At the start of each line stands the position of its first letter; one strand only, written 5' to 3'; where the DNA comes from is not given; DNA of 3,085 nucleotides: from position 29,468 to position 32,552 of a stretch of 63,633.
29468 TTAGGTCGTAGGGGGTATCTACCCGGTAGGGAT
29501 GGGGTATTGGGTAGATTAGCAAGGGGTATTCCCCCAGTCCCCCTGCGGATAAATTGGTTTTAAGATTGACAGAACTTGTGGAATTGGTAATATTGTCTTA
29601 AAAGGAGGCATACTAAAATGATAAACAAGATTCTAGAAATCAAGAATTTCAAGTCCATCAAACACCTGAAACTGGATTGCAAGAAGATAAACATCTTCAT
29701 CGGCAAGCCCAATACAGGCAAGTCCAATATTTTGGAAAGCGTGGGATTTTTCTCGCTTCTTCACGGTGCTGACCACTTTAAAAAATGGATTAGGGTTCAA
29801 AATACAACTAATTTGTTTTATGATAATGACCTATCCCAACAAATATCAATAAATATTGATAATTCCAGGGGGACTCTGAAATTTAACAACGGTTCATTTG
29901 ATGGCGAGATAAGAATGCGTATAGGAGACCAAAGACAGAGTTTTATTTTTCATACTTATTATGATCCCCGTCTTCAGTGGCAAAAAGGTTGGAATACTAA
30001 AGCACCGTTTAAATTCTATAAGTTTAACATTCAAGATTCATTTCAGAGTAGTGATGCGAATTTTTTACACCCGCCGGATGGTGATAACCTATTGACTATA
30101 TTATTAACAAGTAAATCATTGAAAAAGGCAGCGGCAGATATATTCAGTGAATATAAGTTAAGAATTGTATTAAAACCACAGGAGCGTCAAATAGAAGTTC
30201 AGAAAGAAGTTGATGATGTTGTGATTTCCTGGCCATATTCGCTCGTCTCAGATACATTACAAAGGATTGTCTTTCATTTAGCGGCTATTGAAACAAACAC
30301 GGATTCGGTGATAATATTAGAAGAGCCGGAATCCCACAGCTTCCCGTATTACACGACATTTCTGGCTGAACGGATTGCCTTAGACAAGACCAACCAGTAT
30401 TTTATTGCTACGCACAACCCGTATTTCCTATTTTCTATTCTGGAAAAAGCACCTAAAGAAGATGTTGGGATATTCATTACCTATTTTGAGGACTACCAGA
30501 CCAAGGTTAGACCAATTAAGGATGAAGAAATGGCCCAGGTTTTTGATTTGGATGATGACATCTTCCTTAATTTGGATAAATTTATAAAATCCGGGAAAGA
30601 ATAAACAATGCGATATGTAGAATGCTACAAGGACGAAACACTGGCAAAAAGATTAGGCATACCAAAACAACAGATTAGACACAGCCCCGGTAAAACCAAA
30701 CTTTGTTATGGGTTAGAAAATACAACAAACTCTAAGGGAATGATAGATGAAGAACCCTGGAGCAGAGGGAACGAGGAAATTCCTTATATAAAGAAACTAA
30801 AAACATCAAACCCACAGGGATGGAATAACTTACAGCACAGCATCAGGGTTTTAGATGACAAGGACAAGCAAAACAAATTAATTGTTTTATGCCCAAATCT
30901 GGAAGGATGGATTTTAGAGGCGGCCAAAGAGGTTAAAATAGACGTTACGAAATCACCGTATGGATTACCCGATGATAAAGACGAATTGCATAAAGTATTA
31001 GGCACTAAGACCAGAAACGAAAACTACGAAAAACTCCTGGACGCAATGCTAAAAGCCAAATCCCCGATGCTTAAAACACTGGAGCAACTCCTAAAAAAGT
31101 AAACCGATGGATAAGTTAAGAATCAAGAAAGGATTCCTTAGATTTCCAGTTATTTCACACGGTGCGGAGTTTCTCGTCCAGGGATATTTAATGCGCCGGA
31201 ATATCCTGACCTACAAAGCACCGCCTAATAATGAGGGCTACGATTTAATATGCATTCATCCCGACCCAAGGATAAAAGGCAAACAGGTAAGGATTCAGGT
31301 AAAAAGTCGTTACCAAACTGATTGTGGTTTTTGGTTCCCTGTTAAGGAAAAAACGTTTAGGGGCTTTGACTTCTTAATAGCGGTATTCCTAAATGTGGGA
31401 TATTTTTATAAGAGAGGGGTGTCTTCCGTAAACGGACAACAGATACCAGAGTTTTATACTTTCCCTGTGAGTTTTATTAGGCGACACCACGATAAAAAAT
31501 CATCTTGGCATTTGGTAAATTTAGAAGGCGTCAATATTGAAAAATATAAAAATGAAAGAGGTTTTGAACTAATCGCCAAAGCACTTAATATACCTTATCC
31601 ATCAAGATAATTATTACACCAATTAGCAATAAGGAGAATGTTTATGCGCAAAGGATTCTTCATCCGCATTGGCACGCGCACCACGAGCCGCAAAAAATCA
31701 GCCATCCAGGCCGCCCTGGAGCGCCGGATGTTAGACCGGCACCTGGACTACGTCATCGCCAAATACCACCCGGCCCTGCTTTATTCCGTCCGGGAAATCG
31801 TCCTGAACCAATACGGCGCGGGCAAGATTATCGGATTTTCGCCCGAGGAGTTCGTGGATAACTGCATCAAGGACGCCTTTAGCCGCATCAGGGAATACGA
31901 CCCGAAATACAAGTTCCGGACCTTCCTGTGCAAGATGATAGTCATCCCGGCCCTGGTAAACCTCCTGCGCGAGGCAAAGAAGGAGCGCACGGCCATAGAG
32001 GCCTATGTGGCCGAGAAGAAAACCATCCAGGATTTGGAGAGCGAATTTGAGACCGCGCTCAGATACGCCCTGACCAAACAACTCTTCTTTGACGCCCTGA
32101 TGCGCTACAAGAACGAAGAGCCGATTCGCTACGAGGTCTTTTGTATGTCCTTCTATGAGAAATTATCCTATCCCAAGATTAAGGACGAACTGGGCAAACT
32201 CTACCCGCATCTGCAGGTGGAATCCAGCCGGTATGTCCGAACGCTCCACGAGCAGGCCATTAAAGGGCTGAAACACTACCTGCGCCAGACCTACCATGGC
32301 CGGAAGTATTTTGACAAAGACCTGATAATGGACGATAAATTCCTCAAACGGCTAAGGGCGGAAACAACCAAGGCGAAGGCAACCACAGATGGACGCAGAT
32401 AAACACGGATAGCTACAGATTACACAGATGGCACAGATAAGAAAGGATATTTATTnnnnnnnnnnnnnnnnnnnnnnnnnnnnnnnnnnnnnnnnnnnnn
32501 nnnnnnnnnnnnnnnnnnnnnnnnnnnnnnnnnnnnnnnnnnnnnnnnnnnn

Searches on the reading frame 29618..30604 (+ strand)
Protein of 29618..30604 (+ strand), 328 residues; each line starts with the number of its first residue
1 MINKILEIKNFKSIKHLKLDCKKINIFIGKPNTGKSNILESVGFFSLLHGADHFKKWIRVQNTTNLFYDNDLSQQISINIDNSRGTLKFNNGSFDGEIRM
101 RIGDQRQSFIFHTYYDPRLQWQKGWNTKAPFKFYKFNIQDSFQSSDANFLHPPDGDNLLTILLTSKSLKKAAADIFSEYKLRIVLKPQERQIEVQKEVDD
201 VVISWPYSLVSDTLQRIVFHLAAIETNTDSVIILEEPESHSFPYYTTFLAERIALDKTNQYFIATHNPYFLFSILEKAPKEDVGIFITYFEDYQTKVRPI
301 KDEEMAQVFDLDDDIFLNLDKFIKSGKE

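Call 69: search_protein_families(library=padloc, proteins=[window:29618-30604:+], max_evalue=0.01)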
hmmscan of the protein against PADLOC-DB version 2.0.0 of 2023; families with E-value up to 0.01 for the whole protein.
window:29618-30604:+ (328 aa): 79 families (the best 25 are shown)
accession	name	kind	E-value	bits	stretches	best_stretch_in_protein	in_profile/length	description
PDLC02915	ATPase-Toprim_I-B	-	2.3e-15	54.4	2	5-45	5-45/623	-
PDLC02336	AbiLi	-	6.6e-15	53.5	1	4-283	3-304/340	AbiLi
PDLC03878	NsnB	-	1.4e-13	49.4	1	1-301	1-317/345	-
PDLC04175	HEC-01A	-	1.4e-13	48.7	1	6-86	9-90/363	-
PDLC04182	HEC-01A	-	1.2e-12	45.6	2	213-272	290-352/406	-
PDLC00062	GajA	-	1.4e-12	44.9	2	225-274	299-347/639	AAA ATPase domain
PDLC02979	AriA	-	3.5e-12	44.8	2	1-82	1-86/373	-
PDLC04541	PDC-M25A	-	3.8e-12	44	1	6-81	5-81/380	-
PDLC00098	GajA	-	1.3e-11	42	2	2-42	3-43/534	AAA ATPase domain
PDLC04184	HEC-01A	-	4e-11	40.6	1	6-52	5-51/464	-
PDLC02980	AriA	-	4.9e-11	41.1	1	24-271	1-303/304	-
PDLC04179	HEC-01A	-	6e-11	40.1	1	1-46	1-45/459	-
PDLC00102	GajA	-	9.2e-11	38.9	2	2-43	3-44/532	AAA ATPase domain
PDLC04609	PDC-M38A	-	1.2e-10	39.2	2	4-42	3-42/371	-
PDLC04570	PDC-M31A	-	1.7e-10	38.6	1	4-46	3-45/395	-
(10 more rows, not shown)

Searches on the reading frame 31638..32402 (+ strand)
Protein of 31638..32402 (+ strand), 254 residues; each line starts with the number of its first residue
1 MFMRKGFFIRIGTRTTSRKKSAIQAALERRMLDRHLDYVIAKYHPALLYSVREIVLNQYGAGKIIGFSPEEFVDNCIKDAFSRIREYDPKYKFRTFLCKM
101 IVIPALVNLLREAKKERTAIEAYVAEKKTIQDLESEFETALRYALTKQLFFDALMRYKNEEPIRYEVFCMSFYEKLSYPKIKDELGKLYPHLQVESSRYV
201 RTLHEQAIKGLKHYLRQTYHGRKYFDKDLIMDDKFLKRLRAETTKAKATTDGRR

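Call 6: search_protein_families(library=pfam, proteins=[window:31638-32402:+], max_evalue=0.1)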
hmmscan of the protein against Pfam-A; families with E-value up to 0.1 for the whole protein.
window:31638-32402:+ (254 aa): 0 families

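Call 7: search_protein_families(library=phrogs, proteins=[window:31638-32402:+], max_evalue=0.1)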
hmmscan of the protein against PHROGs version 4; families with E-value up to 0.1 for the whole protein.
window:31638-32402:+ (254 aa): 2 families
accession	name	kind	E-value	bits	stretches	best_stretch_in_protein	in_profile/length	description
phrog_23331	-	unknown function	0.05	14.3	0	128-159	6-35/51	-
phrog_1740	-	transcription regulation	0.061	12.8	1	48-189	62-198/567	RNA polymerase sigma factor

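Call 55: search_protein_families(library=ncbifam, proteins=[window:31638-32402:+], max_evalue=0.01)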
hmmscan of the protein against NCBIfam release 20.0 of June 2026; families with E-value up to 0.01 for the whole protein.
window:31638-32402:+ (254 aa): 1 family
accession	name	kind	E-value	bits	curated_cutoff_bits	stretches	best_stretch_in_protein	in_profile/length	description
TIGR02937.1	sigma70-ECF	superfamily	1.2e-07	31.6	42.9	1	36-200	3-158/165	sigma-70 family RNA polymerase sigma factor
